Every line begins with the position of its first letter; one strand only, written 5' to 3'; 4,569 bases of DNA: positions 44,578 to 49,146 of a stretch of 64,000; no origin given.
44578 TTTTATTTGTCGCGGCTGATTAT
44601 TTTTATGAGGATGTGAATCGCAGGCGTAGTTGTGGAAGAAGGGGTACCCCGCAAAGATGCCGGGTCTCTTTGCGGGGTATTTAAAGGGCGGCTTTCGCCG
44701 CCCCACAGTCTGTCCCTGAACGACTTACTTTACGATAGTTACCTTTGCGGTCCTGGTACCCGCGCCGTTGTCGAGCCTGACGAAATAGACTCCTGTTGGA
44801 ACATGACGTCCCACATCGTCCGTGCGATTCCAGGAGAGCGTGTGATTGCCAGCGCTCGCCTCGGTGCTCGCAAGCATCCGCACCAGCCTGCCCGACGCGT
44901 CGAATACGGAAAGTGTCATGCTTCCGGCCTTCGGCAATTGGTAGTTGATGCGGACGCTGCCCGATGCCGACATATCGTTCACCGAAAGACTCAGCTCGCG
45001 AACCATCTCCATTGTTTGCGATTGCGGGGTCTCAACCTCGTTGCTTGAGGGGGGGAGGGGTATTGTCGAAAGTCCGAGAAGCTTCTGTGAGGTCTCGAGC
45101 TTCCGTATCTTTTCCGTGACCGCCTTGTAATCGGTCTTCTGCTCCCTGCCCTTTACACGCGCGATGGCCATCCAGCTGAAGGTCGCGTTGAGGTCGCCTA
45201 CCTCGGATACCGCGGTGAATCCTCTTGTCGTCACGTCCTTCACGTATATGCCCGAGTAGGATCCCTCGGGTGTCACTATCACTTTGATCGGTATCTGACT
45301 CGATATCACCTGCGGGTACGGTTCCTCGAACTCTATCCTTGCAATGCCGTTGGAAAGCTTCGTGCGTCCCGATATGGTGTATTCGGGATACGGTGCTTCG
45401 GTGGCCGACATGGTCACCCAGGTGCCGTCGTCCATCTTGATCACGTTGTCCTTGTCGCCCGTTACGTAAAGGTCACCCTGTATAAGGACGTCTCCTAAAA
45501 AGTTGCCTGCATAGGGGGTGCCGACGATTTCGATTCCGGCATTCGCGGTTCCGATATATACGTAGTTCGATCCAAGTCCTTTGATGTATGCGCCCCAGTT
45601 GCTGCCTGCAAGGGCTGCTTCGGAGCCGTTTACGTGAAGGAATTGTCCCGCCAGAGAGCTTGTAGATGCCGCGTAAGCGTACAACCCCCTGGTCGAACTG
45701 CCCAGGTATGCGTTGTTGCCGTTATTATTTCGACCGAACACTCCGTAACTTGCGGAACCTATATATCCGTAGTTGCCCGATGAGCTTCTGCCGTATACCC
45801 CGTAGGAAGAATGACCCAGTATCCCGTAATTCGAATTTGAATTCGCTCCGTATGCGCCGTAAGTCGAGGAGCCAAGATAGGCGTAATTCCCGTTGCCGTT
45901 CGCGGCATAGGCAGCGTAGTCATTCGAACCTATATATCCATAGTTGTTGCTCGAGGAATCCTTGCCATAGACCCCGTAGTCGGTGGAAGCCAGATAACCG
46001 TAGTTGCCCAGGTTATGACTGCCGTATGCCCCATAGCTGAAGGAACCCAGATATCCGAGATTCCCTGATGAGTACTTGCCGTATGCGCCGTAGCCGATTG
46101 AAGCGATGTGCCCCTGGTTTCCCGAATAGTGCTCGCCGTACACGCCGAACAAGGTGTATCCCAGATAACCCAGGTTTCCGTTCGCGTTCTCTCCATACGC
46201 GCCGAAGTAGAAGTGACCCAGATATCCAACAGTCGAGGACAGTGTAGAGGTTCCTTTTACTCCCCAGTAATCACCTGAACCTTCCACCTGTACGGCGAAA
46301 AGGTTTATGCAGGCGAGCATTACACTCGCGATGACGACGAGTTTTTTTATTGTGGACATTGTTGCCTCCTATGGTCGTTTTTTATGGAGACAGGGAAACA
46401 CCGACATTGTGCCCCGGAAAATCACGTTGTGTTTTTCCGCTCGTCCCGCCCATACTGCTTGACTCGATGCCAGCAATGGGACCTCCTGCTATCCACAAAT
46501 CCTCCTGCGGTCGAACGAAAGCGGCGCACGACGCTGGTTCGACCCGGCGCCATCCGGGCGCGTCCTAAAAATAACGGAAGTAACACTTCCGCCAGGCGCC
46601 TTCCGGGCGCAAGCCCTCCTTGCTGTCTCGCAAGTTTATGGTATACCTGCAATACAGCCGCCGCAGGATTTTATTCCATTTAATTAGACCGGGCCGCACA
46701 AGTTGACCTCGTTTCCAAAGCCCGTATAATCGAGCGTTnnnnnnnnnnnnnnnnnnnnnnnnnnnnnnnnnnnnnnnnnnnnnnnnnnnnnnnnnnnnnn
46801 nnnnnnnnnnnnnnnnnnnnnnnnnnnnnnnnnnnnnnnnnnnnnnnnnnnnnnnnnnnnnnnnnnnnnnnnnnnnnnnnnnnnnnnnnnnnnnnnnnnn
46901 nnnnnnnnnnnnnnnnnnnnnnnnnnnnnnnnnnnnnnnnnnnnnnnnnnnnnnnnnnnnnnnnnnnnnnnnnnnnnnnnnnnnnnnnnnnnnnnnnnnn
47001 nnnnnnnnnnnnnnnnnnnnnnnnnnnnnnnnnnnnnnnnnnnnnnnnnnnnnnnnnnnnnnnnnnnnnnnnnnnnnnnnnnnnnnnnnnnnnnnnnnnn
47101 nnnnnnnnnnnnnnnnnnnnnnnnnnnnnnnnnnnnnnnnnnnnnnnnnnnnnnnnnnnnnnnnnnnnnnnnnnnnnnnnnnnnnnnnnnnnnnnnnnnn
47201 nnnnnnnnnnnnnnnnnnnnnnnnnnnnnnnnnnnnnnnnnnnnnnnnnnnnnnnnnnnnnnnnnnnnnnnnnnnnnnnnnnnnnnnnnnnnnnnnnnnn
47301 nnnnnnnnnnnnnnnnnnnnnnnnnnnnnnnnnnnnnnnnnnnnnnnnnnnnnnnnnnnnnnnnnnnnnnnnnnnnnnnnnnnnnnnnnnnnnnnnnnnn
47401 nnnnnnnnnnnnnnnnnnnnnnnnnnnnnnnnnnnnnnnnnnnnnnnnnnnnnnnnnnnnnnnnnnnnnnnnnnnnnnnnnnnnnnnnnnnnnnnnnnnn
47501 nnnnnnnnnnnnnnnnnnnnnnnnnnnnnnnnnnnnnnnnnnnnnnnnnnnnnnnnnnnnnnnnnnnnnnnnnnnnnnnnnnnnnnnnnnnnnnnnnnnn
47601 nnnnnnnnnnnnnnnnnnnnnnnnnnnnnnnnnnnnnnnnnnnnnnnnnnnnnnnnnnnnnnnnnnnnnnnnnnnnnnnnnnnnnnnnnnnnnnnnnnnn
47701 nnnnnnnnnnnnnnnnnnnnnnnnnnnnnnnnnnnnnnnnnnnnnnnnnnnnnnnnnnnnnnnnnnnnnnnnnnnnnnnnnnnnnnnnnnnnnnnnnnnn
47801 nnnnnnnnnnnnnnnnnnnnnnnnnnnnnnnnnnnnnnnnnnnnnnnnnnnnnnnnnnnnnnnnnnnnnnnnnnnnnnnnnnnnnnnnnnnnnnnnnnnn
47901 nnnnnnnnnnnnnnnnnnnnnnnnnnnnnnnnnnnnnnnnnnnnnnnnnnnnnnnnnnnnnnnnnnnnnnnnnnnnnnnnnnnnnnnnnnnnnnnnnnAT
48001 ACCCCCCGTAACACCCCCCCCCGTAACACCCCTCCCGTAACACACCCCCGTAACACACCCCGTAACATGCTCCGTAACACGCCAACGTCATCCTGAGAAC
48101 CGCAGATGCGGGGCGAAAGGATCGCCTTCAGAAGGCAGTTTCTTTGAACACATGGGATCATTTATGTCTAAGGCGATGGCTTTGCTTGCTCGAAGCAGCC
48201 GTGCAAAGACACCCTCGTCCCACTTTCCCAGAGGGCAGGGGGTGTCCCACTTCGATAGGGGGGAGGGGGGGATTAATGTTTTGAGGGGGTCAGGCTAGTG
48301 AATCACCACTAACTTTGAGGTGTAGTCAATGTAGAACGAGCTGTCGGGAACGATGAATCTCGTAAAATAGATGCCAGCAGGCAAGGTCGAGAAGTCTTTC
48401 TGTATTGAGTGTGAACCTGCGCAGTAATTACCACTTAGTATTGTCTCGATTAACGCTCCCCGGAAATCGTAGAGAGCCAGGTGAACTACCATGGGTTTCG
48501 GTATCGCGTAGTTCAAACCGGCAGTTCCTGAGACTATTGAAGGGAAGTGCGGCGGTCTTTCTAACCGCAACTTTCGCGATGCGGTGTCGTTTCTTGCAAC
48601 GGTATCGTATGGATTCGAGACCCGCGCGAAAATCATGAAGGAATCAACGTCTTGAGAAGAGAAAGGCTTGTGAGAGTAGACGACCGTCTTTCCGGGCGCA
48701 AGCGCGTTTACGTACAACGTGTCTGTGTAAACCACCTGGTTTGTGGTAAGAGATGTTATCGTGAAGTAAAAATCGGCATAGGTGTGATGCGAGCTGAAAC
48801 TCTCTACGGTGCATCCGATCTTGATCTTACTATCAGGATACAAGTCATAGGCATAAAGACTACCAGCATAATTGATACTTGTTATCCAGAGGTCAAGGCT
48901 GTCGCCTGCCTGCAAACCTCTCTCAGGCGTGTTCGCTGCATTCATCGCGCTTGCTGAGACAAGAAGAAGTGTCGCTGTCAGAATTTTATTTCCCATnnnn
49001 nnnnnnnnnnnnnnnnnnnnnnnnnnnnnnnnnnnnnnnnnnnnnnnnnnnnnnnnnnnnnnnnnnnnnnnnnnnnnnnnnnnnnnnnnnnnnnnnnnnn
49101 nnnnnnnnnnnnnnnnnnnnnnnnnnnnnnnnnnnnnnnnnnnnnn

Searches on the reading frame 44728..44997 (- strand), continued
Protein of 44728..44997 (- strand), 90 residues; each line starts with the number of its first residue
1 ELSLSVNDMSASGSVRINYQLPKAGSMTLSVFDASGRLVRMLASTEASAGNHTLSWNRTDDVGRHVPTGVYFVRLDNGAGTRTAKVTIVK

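Call 82: search_protein_families(library=ncbifam, proteins=[L066:17973-19649:+, L066:19936-21018:+, L066:13259-16525:+], max_evalue=0.001)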
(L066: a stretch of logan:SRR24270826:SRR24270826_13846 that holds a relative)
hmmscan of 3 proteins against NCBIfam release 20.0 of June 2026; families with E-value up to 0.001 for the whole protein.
L066:17973-19649:+ (558 aa): 2 families
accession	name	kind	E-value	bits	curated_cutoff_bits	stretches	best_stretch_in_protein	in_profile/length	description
NF047494.1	Lepto_SBBP_lipo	equivalog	4.7e-08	32.1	400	1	71-224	80-243/466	SBBP repeat beta-propeller lipoprotein, LipL53 family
TIGR04183.1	Por_Secre_tail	domain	0.0001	22.2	23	1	501-555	18-70/72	T9SS type A sorting domain-containing protein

L066:19936-21018:+ (361 aa): 35 families (the best 25 are shown)
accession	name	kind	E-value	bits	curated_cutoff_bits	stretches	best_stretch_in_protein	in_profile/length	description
NF009372.0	PRK12735.1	subfamily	2.8e-199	661.9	479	1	1-361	1-358/396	elongation factor Tu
NF000766.0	PRK00049.1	subfamily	7.6e-197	653.9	449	1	1-361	1-358/396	elongation factor Tu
TIGR00485.1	EF-Tu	equivalog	3.8e-195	648.1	522.4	1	1-361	1-356/394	elongation factor Tu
NF009373.0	PRK12736.1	subfamily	4.1e-193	641.5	452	1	1-361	1-356/394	elongation factor Tu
NF008969.0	PRK12317.1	subfamily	1.9e-71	240.9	502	1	8-346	3-351/426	elongation factor 1-alpha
TIGR00483.1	EF-1_alpha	equivalog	1.1e-62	211.9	540.1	1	8-343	3-349/427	translation elongation factor EF-1 subunit alpha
TIGR00475.1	selB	equivalog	5.4e-55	187.2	242.25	1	13-304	1-263/581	selenocysteine-specific translation elongation factor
TIGR03680.1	eif2g_arch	equivalog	1.1e-32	113.8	514.5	1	10-256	3-256/407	translation initiation factor IF-2 subunit gamma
NF003077.0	PRK04000.1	equivalog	3.1e-30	105.7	315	1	8-255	5-259/412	translation initiation factor IF-2 subunit gamma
TIGR01394.1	TypA_BipA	equivalog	1.1e-29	103.1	757.3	1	14-296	3-284/594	translational GTPase TypA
NF004035.0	PRK05506.1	subfamily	1.6e-27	96.1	715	1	52-304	81-326/632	bifunctional sulfate adenylyltransferase subunit 1/adenylylsulfate kinase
TIGR02034.1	CysN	subfamily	1.7e-25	89.9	336.1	1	53-320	58-319/406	sulfate adenylyltransferase, large subunit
NF003478.0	PRK05124.1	equivalog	4.9e-25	88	590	1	55-318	87-344/475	sulfate adenylyltransferase subunit CysN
NF007583.0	PRK10218.1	equivalog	2.8e-22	78.5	1260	1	14-252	7-241/607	ribosome-dependent GTPase TypA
NF012153.1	tet_protect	equivalog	5.9e-22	77.7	775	1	13-160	1-147/614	tetracycline resistance ribosomal protection protein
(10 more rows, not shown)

L066:13259-16525:+ (1088 aa): 16 families
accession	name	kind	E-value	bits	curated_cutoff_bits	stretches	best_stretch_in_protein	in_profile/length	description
TIGR03921.1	T7SS_mycosin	equivalog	3.9e-28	98.6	278.75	1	169-473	4-287/353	type VII secretion-associated serine protease mycosin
NF033595.1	denti_PrtP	equivalog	4.5e-21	75.1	300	2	327-471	359-502/606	dentilisin complex serine proteinase subunit PrtP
TIGR03895.1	protease_PatA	subfamily_domain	2.1e-10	40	421.05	1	282-452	40-206/606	PatA/PatG family cyanobactin maturation protease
TIGR04183.1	Por_Secre_tail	domain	1e-08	35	23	1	1004-1084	1-69/72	T9SS type A sorting domain-containing protein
NF005176.1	PRK06655.1-1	equivalog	1.4e-08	34.9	230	1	1020-1084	94-158/197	flagellar hook assembly protein FlgD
NF040809.1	germ_prot_CspBA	exception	2.6e-07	28.7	1250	1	385-466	437-517/1099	bifunctional germination protease/germinant receptor pseudoprotease CspBA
NF040553.1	SGO_0316_fam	subfamily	4e-07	28.1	1400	1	386-427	673-712/1486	SGO_0316/SGO_0317 family LPXTG-anchored serine peptidase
NF049966.1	QH_SP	equivalog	4.1e-06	26.3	165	1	268-426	55-195/219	subtilisin-like serine protease QhpE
NF051851.1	AtpSerPepEprS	equivalog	1.5e-05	23.3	1700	1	383-471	280-363/988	autotransporter serine peptidase EprS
NF052323.1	T9SSA_dep_M6i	equivalog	2.3e-05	22.6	600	1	1006-1084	962-1034/1043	T9SS-dependent M6-like inactivated metalloprotease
NF033707.1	T9SS_sortase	equivalog_domain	2.7e-05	22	420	1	1004-1083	1001-1085/1095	type IX secretion system sortase PorU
NF038113.1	T9SSA_dep_M36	equivalog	3.4e-05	22.2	885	1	1001-1084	792-866/869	T9SS-dependent M36 family metallopeptidase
NF052228.1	T9SS_PorZ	equivalog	0.00013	20.5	260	1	1011-1082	686-748/757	type IX secretion system anionic LPS delivery protein PorZ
NF009452.0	PRK12812.1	equivalog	0.00028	20.2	258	1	1024-1082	153-213/289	flagellar basal body rod modification protein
NF009276.0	PRK12633.1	equivalog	0.00036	20.3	383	1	1015-1082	120-188/234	flagellar basal body rod modification protein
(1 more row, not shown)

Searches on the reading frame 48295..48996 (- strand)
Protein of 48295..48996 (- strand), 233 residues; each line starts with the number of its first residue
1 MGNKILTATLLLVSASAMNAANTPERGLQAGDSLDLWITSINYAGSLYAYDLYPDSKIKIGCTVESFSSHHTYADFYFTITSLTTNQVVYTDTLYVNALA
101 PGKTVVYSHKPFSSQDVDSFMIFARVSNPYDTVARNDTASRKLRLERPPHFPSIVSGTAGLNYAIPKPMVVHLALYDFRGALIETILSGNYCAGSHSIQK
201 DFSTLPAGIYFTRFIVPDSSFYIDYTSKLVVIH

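Call 4: search_protein_families(library=ncbifam, proteins=[window:48295-48996:-], max_evalue=0.1)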
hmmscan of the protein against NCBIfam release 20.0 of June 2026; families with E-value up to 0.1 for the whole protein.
window:48295-48996:- (233 aa): 1 family
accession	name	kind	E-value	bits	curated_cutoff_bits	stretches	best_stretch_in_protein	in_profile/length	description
TIGR04183.1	Por_Secre_tail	domain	0.053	13.5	23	0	164-219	14-63/72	T9SS type A sorting domain-containing protein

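Call 5: search_protein_families(library=pfam, proteins=[window:48295-48996:-], max_evalue=0.1)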
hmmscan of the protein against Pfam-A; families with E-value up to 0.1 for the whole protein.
window:48295-48996:- (233 aa): 1 family
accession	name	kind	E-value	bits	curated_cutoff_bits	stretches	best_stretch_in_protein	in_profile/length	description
PF18962.6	Por_Secre_tail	-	0.058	14.1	27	0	172-214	23-62/75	Secretion system C-terminal sorting domain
